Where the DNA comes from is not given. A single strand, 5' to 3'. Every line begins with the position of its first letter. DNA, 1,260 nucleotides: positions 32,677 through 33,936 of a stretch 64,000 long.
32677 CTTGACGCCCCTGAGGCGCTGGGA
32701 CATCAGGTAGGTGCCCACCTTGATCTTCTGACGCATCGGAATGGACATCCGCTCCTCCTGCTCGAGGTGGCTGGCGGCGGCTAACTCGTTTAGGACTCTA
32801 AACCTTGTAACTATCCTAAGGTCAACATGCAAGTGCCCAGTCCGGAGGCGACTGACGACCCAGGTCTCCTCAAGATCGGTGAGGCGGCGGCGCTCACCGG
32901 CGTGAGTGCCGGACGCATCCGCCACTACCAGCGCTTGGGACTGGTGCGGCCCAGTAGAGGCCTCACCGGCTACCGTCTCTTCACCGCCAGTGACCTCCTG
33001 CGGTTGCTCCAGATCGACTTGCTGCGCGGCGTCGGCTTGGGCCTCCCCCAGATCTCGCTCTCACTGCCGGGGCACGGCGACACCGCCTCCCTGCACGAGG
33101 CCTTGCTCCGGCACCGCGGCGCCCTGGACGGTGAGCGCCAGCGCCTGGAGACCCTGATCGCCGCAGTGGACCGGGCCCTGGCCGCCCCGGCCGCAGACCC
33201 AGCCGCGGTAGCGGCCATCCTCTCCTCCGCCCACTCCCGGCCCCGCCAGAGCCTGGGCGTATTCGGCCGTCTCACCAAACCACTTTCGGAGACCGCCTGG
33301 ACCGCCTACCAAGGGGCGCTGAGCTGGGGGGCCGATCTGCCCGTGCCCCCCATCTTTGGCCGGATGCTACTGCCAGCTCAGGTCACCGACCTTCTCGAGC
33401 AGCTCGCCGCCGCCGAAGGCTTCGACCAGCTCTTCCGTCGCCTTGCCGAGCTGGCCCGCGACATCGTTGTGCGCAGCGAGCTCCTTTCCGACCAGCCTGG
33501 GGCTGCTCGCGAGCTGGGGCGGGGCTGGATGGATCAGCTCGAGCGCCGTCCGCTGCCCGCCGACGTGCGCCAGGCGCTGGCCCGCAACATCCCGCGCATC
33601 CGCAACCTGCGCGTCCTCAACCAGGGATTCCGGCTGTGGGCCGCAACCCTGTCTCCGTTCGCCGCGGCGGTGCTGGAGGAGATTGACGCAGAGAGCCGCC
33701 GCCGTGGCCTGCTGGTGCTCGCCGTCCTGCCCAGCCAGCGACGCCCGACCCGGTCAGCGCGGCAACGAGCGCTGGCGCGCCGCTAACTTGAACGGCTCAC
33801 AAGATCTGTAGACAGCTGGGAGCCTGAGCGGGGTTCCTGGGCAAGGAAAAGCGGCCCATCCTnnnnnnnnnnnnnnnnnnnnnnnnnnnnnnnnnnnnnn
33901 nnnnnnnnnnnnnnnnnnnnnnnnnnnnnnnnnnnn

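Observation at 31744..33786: HpnH-like radical SAM enzyme divergent from a MerR regulator with a multi-dyad, low-GC, probably leaderless promoter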

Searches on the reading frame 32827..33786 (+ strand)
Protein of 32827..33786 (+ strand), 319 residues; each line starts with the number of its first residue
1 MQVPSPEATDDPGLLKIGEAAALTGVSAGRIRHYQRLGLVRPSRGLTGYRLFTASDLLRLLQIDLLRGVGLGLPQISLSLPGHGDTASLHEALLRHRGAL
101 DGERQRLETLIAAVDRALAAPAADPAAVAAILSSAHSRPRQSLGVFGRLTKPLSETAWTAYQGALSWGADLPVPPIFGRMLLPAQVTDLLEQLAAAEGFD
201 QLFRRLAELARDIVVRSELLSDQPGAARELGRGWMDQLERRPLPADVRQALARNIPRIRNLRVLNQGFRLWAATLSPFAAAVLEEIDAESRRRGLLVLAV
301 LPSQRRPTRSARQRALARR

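Call 4: search_protein_families(library=ncbifam, proteins=[window:32827-33786:+])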
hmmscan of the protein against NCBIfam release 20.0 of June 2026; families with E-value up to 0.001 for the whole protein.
window:32827-33786:+ (319 aa): 10 families
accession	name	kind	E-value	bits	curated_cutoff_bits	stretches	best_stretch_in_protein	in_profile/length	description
NF047375.1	HeatShock_HspR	equivalog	4.6e-08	33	105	1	15-77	4-67/92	heat shock protein transcriptional repressor HspR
TIGR02044.1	CueR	equivalog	2.4e-07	30.8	147.4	1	16-77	2-64/127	Cu(I)-responsive transcriptional regulator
TIGR02043.1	ZntR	equivalog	2.8e-07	30.7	167.95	1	15-77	2-65/131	Zn(2+)-responsive transcriptional regulator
NF007069.0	PRK09514.1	equivalog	3.2e-07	30.4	143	1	15-77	2-65/141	Zn(2+)-responsive transcriptional regulator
NF041849.1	trans_regNmlR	equivalog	1.3e-06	28.4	175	1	16-117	2-101/117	stress response transcriptional regulator NmlR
NF050798.1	TF_FtsR_Actino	equivalog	2.3e-06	27.9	150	1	26-63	17-54/223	transcriptional regulator FtsR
TIGR02051.1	MerR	equivalog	1.8e-05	25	150.85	1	16-78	1-64/124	mercury resistance transcriptional regulator MerR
NF053740.1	TransRegTnrAGPos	equivalog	3.1e-05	24.1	140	1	14-63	12-61/108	hypothetical protein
TIGR02047.1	CadR-PbrR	equivalog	6.3e-05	23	151.45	1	15-75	1-62/127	Cd(II)/Pb(II)-responsive transcriptional regulator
NF047377.1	heat_HspR_dupli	exception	0.00019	21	300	1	17-139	8-125/214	heat shock protein transcriptional repressor HspR, fused homodimer type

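Call 5: search_protein_families(library=pfam, proteins=[window:32827-33786:+])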
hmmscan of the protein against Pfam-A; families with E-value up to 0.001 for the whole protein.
window:32827-33786:+ (319 aa): 2 families
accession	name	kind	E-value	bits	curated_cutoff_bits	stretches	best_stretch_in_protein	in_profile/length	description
PF13411.12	MerR_1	-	3.7e-14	53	21.6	1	16-78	2-64/69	MerR HTH family regulatory protein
PF00376.29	MerR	-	3.9e-11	43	28.2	1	16-52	1-38/38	MerR family regulatory protein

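Call 10: find_homologous_proteins(query=window:32827-33783:+)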
Query window:32827-33783:+ (319 aa): 67 proteins with E <= 0.001 among 8000 candidates.
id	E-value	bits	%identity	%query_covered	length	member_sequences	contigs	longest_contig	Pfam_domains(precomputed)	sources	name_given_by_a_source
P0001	3.6e-196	669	100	100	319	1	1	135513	PF00376.30,PF13411.13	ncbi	-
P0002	8.1e-92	326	58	91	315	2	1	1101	PF00376.30,PF13411.13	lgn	-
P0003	3.6e-91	324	56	98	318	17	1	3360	PF00376.30,PF13411.13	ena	-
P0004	6.0e-91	323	55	98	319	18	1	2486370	PF00376.30,PF13411.13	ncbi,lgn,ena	-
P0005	4.1e-90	320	55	99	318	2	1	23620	PF00376.30,PF13411.13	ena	-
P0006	4.8e-90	320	55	98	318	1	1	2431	PF00376.30,PF13411.13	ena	-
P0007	7.9e-90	319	57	91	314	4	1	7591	PF00376.30,PF13411.13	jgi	jgi:DNA-binding transcriptional MerR regulator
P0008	8.4e-90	319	56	95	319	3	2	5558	PF00376.30,PF13411.13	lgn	-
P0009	1.8e-89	318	55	97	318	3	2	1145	PF00376.30,PF13411.13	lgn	-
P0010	3.0e-89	318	55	95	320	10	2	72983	PF00376.30,PF13411.13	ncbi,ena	-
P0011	1.1e-88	316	57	92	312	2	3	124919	PF00376.30,PF13411.13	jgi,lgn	jgi:DNA-binding transcriptional MerR regulator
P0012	1.1e-88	316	55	98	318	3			PF00376.30,PF13411.13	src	-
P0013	1.2e-88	316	57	91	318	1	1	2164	PF00376.30,PF13411.13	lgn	-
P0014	1.3e-88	315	56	95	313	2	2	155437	PF00376.30,PF13411.13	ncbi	ncbi:MAG: MerR family transcriptional regulator [Candidatus Dormibacteria bacterium]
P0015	1.6e-88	315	54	98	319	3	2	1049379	PF00376.30,PF13411.13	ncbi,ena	ncbi:MAG: MerR family transcriptional regulator [Candidatus Dormiibacterota bacterium]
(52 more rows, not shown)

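Call 13: find_related_loci(query=A1, collection=genome_contigs, flank=4000)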
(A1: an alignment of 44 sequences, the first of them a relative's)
Query A1 (319 aa) in genome_contigs; peptide patterns used: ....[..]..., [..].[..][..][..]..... (x = any residue, [..] = any of these).
74 stretches matched a pattern; 36 encode a relative of the query (tblastn E <= 1e-3); 35 distinct loci.
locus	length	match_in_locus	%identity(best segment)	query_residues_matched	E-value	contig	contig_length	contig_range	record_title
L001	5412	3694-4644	56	1-314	1e-96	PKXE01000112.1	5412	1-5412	MAG: Candidatus Dormiibacterota bacterium isolate palsa_862 73.20120500_P26.6_contig_5862, whole genome shotgun sequence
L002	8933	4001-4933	56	5-312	1e-96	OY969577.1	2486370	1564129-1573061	MAG: Candidatus Dormibacteraeota bacterium isolate MFD10064.bin.c.3 genome assembly, chromosome: 1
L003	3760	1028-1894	58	13-301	1e-97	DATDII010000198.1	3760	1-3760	MAG TPA_asm: Candidatus Dormiibacterota bacterium isolate SMAG_U300 k141_974965, whole genome shotgun sequence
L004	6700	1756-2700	55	1-315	2e-96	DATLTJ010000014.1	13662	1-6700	MAG TPA_asm: Candidatus Acidiferrales bacterium isolate SMAG_U13953 k141_121742, whole genome shotgun sequence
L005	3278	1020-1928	55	15-317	1e-96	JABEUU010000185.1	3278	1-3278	MAG: Candidatus Dormiibacterota bacterium isolate AG 12 k99_600778, whole genome shotgun sequence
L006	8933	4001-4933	55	5-312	4e-94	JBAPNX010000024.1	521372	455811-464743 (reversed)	MAG: Candidatus Dormiibacterota bacterium isolate MFD01221_ilm_asm_bin25 k127_275320, whole genome shotgun sequence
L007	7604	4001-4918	54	1-306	3e-93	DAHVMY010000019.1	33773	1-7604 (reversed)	MAG TPA_asm: Candidatus Dormiibacterota bacterium isolate clean44 NODE_19_length_33773_cov_5.854167, whole genome shotgu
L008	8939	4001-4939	53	1-318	3e-93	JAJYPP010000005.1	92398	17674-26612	MAG: bacterium isolate DS3.bin64 NODE_112_length_92398_cov_11.808282, whole genome shotgun sequence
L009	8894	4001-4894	56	15-313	3e-93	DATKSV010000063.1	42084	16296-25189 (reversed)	MAG TPA_asm: Candidatus Nanopelagicaceae bacterium isolate SMAG_U14063 k141_557318, whole genome shotgun sequence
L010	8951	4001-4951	54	1-314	8e-93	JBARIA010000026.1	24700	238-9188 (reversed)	MAG: Candidatus Dormiibacterota bacterium isolate MFD06470_ilm_asm_bin14 k127_202246, whole genome shotgun sequence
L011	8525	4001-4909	52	1-303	2e-92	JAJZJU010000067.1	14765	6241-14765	MAG: bacterium isolate LSA5.bin69 NODE_6047_length_14765_cov_5.495491, whole genome shotgun sequence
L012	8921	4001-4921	54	5-308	1e-91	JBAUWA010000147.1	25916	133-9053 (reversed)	MAG: Candidatus Dormiibacterota bacterium isolate MFD09220_ilm_asm_bin22 k127_334825, whole genome shotgun sequence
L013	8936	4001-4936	53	6-316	4e-91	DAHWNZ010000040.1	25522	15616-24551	MAG TPA_asm: Candidatus Dormiibacterota bacterium isolate clean217 NODE_40_length_25522_cov_3.509295, whole genome shotg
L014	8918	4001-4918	53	1-306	2e-90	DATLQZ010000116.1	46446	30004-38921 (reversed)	MAG TPA_asm: Candidatus Dormiibacterota bacterium isolate SMAG_U13891 k141_731461, whole genome shotgun sequence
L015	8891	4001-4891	55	15-310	3e-90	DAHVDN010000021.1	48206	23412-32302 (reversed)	MAG TPA_asm: Candidatus Dormiibacterota bacterium isolate clean4834 NODE_21_length_48206_cov_11.243284, whole genome sho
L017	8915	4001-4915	54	1-305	1e-89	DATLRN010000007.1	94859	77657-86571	MAG TPA_asm: Candidatus Dormiibacterota bacterium isolate SMAG_U13905 k141_806921, whole genome shotgun sequence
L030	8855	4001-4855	54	15-301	5e-72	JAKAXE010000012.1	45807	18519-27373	MAG: bacterium isolate YP5.bin5 NODE_208_length_45807_cov_4.304553, whole genome shotgun sequence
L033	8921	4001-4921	52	6-312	2e-78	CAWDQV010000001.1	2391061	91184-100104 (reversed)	MAG: Candidatus Dormibacteraeota bacterium isolate MFD03399.bin.2.21 genome assembly, contig: contig_16369, whole genome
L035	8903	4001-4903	55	1-301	3e-91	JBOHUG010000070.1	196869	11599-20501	MAG: Candidatus Dormibacteria bacterium isolate TC-S_metawrap_bin.159 k127_3881388, whole genome shotgun sequence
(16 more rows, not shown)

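Call 21: find_related_loci(query=A1, collection=metagenome_contigs, flank=3000)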
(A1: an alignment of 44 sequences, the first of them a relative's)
Query A1 (319 aa) in metagenome_contigs; peptide patterns used: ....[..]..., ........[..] (x = any residue, [..] = any of these).
171 stretches matched a pattern; 31 encode a relative of the query (tblastn E <= 1e-3); 31 distinct loci.
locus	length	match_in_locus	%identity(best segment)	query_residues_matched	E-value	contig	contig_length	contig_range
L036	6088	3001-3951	56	1-314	9e-97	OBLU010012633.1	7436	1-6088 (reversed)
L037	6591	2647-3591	55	1-315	1e-96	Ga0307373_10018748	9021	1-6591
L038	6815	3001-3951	55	1-314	4e-96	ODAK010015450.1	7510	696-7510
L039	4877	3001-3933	55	5-312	5e-94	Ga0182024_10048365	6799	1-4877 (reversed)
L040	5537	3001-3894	56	15-313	2e-93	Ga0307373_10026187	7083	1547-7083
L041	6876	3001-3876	54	15-306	1e-92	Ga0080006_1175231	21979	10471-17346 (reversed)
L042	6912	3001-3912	55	11-309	2e-91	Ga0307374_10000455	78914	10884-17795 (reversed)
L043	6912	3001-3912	55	11-309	2e-91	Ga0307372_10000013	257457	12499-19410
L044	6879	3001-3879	55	13-305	2e-90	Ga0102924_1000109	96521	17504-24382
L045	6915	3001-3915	54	1-305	9e-90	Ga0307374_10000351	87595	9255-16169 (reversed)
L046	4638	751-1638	54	6-301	4e-89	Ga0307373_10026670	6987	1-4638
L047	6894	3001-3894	55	13-307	3e-86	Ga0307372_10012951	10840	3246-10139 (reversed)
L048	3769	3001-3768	57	15-270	3e-83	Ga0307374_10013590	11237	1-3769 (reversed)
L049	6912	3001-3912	55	12-312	9e-80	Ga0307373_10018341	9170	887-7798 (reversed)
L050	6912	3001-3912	55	12-312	9e-80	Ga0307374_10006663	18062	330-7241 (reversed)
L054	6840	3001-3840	46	12-301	1e-63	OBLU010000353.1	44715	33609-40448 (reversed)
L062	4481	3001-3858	39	15-311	3e-46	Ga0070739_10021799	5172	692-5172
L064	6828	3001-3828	41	15-301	6e-43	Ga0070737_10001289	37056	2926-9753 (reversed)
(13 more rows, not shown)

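Call 24: search_protein_families(library=pfam, proteins=[L054:2087-2929:-, L054:912-2099:-, L054:3874-4998:-, L062:1773-2981:-, L062:622-1815:+, L062:3900-4481:+, L064:5795-6511:+, L054:5039-5956:+], max_evalue=0.0001)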
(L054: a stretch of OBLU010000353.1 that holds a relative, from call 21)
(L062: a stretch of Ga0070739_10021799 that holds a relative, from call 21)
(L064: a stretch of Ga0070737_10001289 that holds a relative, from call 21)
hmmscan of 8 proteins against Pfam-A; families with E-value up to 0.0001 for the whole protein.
L054:2087-2929:- (280 aa): 1 family
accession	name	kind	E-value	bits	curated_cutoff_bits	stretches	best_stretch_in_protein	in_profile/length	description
PF04240.17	Caroten_synth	-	1.3e-16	61.6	25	1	17-226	4-199/209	Carotenoid biosynthesis protein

L054:912-2099:- (395 aa): 1 family
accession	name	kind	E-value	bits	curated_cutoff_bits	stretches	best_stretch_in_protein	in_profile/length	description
PF00067.27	p450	-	1.9e-27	96.6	22.8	1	191-365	228-431/462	Cytochrome P450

L054:3874-4998:- (374 aa): 3 families
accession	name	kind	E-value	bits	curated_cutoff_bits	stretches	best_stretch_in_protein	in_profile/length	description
PF08241.18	Methyltransf_11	-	1.7e-07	32.2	21.2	1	231-285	44-95/95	Methyltransferase domain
PF13649.12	Methyltransf_25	-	1.5e-05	26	27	1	230-281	47-97/97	Methyltransferase domain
PF13489.12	Methyltransf_23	-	1.9e-05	24.9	27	1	169-327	20-163/164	Methyltransferase domain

L062:1773-2981:- (402 aa): 2 families
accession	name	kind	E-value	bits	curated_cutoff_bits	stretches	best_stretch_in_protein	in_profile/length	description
PF00848.25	Ring_hydroxyl_A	-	4.2e-35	122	24.9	1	199-388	3-207/208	Ring hydroxylating alpha subunit (catalytic domain)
PF00355.32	Rieske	-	2.3e-19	69.5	20.3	1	65-145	3-82/88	Rieske [2Fe-2S] domain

L062:622-1815:+ (397 aa): 1 family
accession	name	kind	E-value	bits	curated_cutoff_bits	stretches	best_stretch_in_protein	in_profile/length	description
PF07143.17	CrtC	-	2.9e-07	31.7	22.5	1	47-230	3-166/168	CrtC N-terminal lipocalin domain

L062:3900-4481:+ (194 aa): 1 family
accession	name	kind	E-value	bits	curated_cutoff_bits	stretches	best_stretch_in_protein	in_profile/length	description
PF04909.20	Amidohydro_2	-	1e-06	29.1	26.4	1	96-191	12-106/289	Amidohydrolase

L064:5795-6511:+ (238 aa): 1 family
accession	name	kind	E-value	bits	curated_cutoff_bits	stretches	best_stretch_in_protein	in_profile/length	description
PF08924.17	Rv2525c_GlyHyd-like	-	8.7e-50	170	27.2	1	51-228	2-197/198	Rv2525c-like, glycoside hydrolase-like domain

L054:5039-5956:+ (305 aa): 3 families
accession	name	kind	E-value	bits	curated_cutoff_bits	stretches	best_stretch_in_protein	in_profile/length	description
PF00106.31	adh_short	-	1.6e-44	152.2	26.6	1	12-211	1-186/195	short chain dehydrogenase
PF13561.12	adh_short_C2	-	5.4e-42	144.4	27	1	18-259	1-234/236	Enoyl-(Acyl carrier protein) reductase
PF08659.16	KR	-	1.9e-15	57.6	22.6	1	14-185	3-159/180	KR domain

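Call 32: predict_structure(alignment_id=A1)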
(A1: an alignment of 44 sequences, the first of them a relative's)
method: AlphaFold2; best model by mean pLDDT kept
length: 319 residues; sequences in the alignment: 44
mean_pLDDT: 79.6   pTM: 0.58
mean pLDDT of the five models: 79.6, 77.9, 77.7, 74.3, 71.6
residues with pLDDT >= 90: 110; 70-90: 128; 50-70: 58; < 50: 23
segments of 3 or more residues with pLDDT < 50: 4-10, 168-179
pLDDT, mean of each block of 10 residues (from residue 1): 46 79 88 94 89 86 83 81 56 66 73 75 59 56 61 85 64 43 87 95 91 86 88 97 97 94 84 81 97 96 85 81
secondary structure, 60 per line:
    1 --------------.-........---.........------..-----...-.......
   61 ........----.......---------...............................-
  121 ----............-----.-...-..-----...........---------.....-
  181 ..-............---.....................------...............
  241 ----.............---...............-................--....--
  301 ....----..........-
elements in order: H17-24 H28-36 E50-52 H54-68 H73-79 H89-119 H125-136 H155-165 H175-179 H184-195 H199-219 H226-240 H245-257 H261-275 H277-292 E295-298 E301-304 H309-318

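Call 36: fold_search(model_id=the predicted structure, library=pdb)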
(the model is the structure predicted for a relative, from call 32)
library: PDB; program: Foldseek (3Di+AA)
matches with E <= 10: 265; with E <= 0.001: 19
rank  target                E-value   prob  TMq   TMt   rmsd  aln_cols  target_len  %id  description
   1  1r8d_A                1.1e-04  1.00  0.27  0.69   4.0       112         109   28  Crystal Structure of MtaN Bound to DNA (released 2004-08-17)
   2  7cla                  1.3e-04  1.00  0.26  0.51   4.0       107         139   36  Crystal structure of HTH-type transcriptional regulator SkgA from Caulobacter crescentus (released 2020-10-28)
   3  1r8d_B                1.4e-04  1.00  0.27  0.70   3.9       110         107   29  Crystal Structure of MtaN Bound to DNA (released 2004-08-17)
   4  3qao                  2.3e-04  1.00  0.27  0.55   3.3       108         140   31  The crystal structure of the N-terminal domain of a MerR-like transcriptional regulator from Listeria monocytogenes EGD- (released 2011-01-26)
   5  6jgx_A                2.5e-04  1.00  0.29  0.59   5.4       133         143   26  Crystal structure of the transcriptional regulator CadR from P. putida in complex with Cadmium(II) and DNA (released 2019-09-25)
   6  6jgx_B                2.8e-04  1.00  0.29  0.62   5.4       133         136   26  Crystal structure of the transcriptional regulator CadR from P. putida in complex with Cadmium(II) and DNA (released 2019-09-25)
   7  6jni_A                3.0e-04  1.00  0.29  0.58   4.1       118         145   27  Crystal structure of the transcriptional regulator CadR from P. putida in complex with Zinc(II) and DNA (released 2019-09-25)
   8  6jni_C                3.9e-04  1.00  0.28  0.64   3.1       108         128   28  Crystal structure of the transcriptional regulator CadR from P. putida in complex with Zinc(II) and DNA (released 2019-09-25)
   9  6jni_B                4.1e-04  1.00  0.29  0.66   3.2       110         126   27  Crystal structure of the transcriptional regulator CadR from P. putida in complex with Zinc(II) and DNA (released 2019-09-25)
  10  6jyw_B                4.3e-04  1.00  0.28  0.61   3.3       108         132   29  Crystal structure of the transcription regulator CadR N81M mutant from P. putida in complex with Cadmium(II) and DNA (released 2020-04-29)
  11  6jni_H                4.3e-04  1.00  0.25  0.48   5.3       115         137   32  Crystal structure of the transcriptional regulator CadR from P. putida in complex with Zinc(II) and DNA (released 2019-09-25)
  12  6jni_G                4.6e-04  1.00  0.28  0.63   3.2       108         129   28  Crystal structure of the transcriptional regulator CadR from P. putida in complex with Zinc(II) and DNA (released 2019-09-25)
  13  6jni_E                4.8e-04  1.00  0.26  0.52   4.6       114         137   29  Crystal structure of the transcriptional regulator CadR from P. putida in complex with Zinc(II) and DNA (released 2019-09-25)
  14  6jyw_A                5.1e-04  1.00  0.27  0.58   3.3       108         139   26  Crystal structure of the transcription regulator CadR N81M mutant from P. putida in complex with Cadmium(II) and DNA (released 2020-04-29)
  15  2vz4_A                5.1e-04  1.00  0.22  0.64   4.8        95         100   30  The N-terminal domain of MerR-like protein TipAL bound to promoter DNA (released 2009-11-17)
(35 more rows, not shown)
